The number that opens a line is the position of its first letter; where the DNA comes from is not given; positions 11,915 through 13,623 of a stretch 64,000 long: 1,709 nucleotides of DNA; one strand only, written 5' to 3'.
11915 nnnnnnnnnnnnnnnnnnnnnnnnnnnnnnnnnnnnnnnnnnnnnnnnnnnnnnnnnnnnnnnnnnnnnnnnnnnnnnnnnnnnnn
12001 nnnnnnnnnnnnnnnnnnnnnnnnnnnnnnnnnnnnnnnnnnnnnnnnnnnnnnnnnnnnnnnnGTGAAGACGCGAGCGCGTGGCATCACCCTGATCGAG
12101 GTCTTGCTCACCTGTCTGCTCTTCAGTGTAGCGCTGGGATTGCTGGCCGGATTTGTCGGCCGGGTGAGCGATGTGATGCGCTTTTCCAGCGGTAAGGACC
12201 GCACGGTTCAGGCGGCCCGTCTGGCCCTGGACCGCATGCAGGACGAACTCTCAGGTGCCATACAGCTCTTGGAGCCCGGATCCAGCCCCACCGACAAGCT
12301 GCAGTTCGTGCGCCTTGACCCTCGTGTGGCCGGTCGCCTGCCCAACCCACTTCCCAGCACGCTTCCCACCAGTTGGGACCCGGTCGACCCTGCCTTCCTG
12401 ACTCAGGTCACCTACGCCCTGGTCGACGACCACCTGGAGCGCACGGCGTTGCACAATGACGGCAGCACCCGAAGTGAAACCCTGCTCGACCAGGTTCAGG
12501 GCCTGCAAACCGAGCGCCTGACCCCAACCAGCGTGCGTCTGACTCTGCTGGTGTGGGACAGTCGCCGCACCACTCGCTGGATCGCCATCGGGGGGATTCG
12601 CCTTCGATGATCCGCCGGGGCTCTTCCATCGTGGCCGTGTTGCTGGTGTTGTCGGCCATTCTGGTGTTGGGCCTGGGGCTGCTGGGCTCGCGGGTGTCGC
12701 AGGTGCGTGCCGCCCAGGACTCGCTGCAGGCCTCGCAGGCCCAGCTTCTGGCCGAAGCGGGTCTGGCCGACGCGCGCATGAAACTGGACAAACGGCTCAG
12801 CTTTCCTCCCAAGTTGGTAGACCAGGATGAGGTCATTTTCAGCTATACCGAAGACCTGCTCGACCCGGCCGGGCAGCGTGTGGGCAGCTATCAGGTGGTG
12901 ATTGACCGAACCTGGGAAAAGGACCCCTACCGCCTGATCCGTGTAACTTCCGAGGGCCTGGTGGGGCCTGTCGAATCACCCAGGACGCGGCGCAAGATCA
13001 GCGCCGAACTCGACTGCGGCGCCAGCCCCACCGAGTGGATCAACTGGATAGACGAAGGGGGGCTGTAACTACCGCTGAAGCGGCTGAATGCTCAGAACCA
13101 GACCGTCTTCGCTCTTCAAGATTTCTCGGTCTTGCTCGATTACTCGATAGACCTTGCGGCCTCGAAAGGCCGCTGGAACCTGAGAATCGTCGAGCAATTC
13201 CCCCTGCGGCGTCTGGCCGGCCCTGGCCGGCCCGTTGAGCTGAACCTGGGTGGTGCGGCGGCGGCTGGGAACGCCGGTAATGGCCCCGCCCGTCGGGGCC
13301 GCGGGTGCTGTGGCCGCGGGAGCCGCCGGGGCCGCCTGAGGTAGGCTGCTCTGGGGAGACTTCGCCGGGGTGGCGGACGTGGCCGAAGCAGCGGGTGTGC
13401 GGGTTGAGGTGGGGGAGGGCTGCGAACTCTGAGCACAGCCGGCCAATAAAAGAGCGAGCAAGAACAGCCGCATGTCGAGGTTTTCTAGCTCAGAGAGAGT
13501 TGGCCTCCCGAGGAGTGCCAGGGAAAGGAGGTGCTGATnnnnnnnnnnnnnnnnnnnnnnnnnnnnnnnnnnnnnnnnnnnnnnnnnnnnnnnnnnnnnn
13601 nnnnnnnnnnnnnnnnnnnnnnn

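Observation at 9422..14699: Translationally coupled four-gene pseudopilin operon led by a 619-aa pseudopilin with a beta-propeller, next to a lone GspF/PilC platform gene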

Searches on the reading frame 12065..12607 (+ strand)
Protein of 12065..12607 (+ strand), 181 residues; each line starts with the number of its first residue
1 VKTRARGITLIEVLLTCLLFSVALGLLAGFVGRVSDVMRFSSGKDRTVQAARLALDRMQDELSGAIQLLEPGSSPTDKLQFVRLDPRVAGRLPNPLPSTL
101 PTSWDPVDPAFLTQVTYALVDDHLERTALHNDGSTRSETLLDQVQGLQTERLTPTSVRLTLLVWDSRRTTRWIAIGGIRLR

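Call 7: search_protein_families(library=pfam, proteins=[window:12065-12607:+], max_evalue=1)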
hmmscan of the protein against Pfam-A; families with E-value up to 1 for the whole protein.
window:12065-12607:+ (181 aa): 2 families
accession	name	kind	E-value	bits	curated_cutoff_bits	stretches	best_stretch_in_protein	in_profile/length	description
PF07963.17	N_methyl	-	0.00052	19.9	21.2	1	4-27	3-26/27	Prokaryotic N-terminal methylation motif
PF11612.13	T2SSJ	-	0.11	13.2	28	1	110-155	55-105/140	Type II secretion system (T2SS), protein J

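Call 8: search_protein_families(library=ncbifam, proteins=[window:12065-12607:+], max_evalue=1)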
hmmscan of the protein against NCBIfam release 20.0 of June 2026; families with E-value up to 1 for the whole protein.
window:12065-12607:+ (181 aa): 6 families
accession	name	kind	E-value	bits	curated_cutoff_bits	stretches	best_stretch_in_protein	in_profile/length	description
TIGR02599.1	TIGR02599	subfamily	7.4e-05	22.1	256.5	1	7-65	1-59/361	Verru_Chthon cassette protein C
NF047828.1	T3SSXpsI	equivalog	0.04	14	150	1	6-47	2-43/132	type II secretion system protein XpsI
NF038304.1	EPS_HpsC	equivalog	0.045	13.3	200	1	4-67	19-82/318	hormogonium polysaccharide secretion pseudopilin HpsC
NF006453.0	PRK08808.1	equivalog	0.049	12.7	295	1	1-27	2-28/211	type II secretion system protein J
TIGR02523.1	type_IV_pilV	equivalog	0.053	14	52.2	1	5-56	1-49/139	type IV pilus modification protein PilV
NF041002.1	pilin_ComGF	equivalog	0.19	11.9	80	1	6-64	2-58/139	competence type IV pilus minor pilin ComGF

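Call 36: search_solved_structures(query=A4, max_evalue=10)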
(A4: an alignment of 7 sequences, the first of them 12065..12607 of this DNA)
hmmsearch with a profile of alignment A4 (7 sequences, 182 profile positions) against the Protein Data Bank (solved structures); distinct sequences matched with E-value up to 10: 13.
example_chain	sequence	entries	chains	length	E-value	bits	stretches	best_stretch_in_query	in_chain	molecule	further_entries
4y6c_A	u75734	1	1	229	1.1e-06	31.5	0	120-153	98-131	ANSERINA PUTATIVE KINESIN LIGHT chain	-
4y6w_A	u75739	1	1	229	8.9e-06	28.6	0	120-153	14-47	NaB(AB)3ACb - light chain TPR-like repeats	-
8vur_H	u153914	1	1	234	0.049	16.4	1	34-86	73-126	003-102 Heavy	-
8te5_A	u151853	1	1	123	0.13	15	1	97-165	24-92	V-set and immunoglobulin domain-containing protein 4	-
8te6_A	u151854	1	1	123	0.13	15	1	97-165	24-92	V-set and immunoglobulin domain-containing protein 4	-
9egp_A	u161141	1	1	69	0.22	14.3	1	2-55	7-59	Geopilin domain 1 protein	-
9ezh_A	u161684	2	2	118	0.32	13.7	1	97-165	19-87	V-set and immunoglobulin domain-containing protein 4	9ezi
2icc_A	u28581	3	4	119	0.33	13.7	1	97-165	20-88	V-set and immunoglobulin domain-containing protein 4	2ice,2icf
9ezu_A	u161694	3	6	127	0.34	13.7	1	97-165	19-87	V-set and immunoglobulin domain-containing protein 4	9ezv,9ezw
7tgg_A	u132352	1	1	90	0.38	13.5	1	2-55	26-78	Geopilin domain 1 protein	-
5g23_A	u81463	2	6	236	0.52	13.1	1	1-31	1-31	TYPE-IV LIKE PILIN TTHA1219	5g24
5imk_A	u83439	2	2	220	0.86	12.3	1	97-165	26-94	V-set and immunoglobulin domain-containing protein 4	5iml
5vtm_W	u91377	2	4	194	1.4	11.7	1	108-153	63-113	Type II secretion system protein J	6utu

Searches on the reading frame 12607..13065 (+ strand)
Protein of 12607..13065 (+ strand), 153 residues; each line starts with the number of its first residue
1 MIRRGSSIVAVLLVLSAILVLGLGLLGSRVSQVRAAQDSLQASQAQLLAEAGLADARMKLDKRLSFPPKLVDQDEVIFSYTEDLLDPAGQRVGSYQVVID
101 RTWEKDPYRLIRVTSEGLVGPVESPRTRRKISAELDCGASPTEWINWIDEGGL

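Call 7: search_protein_families(library=pfam, proteins=[window:12607-13065:+], max_evalue=1)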
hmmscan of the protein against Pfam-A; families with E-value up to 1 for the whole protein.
window:12607-13065:+ (153 aa): 1 family
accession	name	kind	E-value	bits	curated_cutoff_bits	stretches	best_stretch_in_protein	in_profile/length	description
PF02203.21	TarH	-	0.14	12.5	25.2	1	8-60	11-61/177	Tar ligand binding domain homologue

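Call 8: search_protein_families(library=ncbifam, proteins=[window:12607-13065:+], max_evalue=1)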
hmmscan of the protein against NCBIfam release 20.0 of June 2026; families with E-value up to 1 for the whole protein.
window:12607-13065:+ (153 aa): 7 families
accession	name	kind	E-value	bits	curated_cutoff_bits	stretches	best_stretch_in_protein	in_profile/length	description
NF037980.1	T2SS_GspK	equivalog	0.0001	22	130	1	4-64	2-63/307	type II secretion system minor pseudopilin GspK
TIGR02523.1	type_IV_pilV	equivalog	0.055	14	52.2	1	10-49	5-47/139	type IV pilus modification protein PilV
NF041014.1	pilin_ComGG_2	equivalog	0.065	13.9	40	1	8-64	8-64/101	competence type IV pilus minor pilin ComGG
NF040576.1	T2SS_GspM_XpsM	equivalog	0.1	12.3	60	1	9-71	3-65/180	type II secretion system protein GspM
NF005608.0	PRK07354.1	equivalog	0.14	12.8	128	1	7-50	3-46/81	F0F1 ATP synthase subunit C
NF047828.1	T3SSXpsI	equivalog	0.21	11.6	150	1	4-56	2-54/132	type II secretion system protein XpsI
TIGR02600.1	Verru_Chthon_A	subfamily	0.3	8.8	332.3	1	5-53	1-49/1296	Verru_Chthon cassette protein A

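Call 37: search_solved_structures(query=A5, max_evalue=10)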
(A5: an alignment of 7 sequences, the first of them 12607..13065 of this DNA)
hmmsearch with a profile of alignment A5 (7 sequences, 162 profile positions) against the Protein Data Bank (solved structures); distinct sequences matched with E-value up to 10: 2.
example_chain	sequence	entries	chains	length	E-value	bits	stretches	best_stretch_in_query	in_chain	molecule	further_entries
6qvi_A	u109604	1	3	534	0.27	14.4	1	72-131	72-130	ComZ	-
1xoc_A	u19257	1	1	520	0.94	12.6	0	57-97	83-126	Oligopeptide-binding protein appA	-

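Call 78: find_homologous_proteins(query=A5, max_evalue=0.001)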
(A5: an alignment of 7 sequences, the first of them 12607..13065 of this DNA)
Query A5 (7 sequences) (153 aa, profile of the alignment): 5 proteins with E <= 0.001 among 8000 candidates.
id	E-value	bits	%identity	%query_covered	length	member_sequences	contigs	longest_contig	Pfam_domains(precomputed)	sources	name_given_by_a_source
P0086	2.8e-65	237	39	99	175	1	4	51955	-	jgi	jgi:hypothetical protein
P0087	4.3e-62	227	97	100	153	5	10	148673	-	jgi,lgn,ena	jgi:hypothetical protein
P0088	2.7e-55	205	47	99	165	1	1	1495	-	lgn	-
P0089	4.6e-53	197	37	63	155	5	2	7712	-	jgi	jgi:hypothetical protein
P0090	1.1e-51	193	76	99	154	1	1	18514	-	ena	-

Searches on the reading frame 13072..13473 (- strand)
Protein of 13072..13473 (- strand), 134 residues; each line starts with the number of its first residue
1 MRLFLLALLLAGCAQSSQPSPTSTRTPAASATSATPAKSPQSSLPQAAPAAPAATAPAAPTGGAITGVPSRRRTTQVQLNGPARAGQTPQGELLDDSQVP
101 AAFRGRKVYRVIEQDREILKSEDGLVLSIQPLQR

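Call 7: search_protein_families(library=pfam, proteins=[window:13072-13473:-], max_evalue=1)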
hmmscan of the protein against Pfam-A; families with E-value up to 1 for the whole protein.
window:13072-13473:- (134 aa): 2 families
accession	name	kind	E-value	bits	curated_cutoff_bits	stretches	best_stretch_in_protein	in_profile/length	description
PF06679.17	DUF1180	-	0.4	11.5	27.7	1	3-68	8-78/167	Membrane protein FAM174-like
PF23793.1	LysC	-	0.71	10.3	27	0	8-41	1-34/69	Rz1-like lysis system protein LysC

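Call 8: search_protein_families(library=ncbifam, proteins=[window:13072-13473:-], max_evalue=1)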
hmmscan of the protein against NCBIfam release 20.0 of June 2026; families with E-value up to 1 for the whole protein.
window:13072-13473:- (134 aa): 8 families
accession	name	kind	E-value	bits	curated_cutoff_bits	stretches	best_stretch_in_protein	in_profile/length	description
NF041057.1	Rcas_1661_fam_Se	equivalog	0.0014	18.2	190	1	4-91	3-80/247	Rcas_1661 family thioredoxin-like (seleno)lipoprotein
NF040528.1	SP_0198_lipo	equivalog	0.064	13.2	100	1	6-45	12-51/144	SP_0198 family lipoprotein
NF053526.1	Myco_lipo_LppK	equivalog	0.082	12.9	125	1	7-48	17-59/167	lipoprotein LppK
NF040598.1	Ala_zip_lipo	subfamily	0.087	13.4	43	1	3-54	8-62/90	Lpp/OprI family alanine-zipper lipoprotein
TIGR02722.1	lp_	equivalog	0.22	11.5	110.55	1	4-52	8-59/189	penicillin-binding protein activator LpoB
TIGR03593.1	yidC_nterm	equivalog_domain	0.39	10.3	58.25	1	16-61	22-73/363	membrane protein insertase YidC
NF006362.0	PRK08581.1-4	equivalog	0.79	8.6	620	1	14-72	131-188/541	amidase domain-containing protein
NF047909.1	CellAnchorMapZStrp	equivalog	0.88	8.3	700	1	14-83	324-393/474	cell division site-positioning protein MapZ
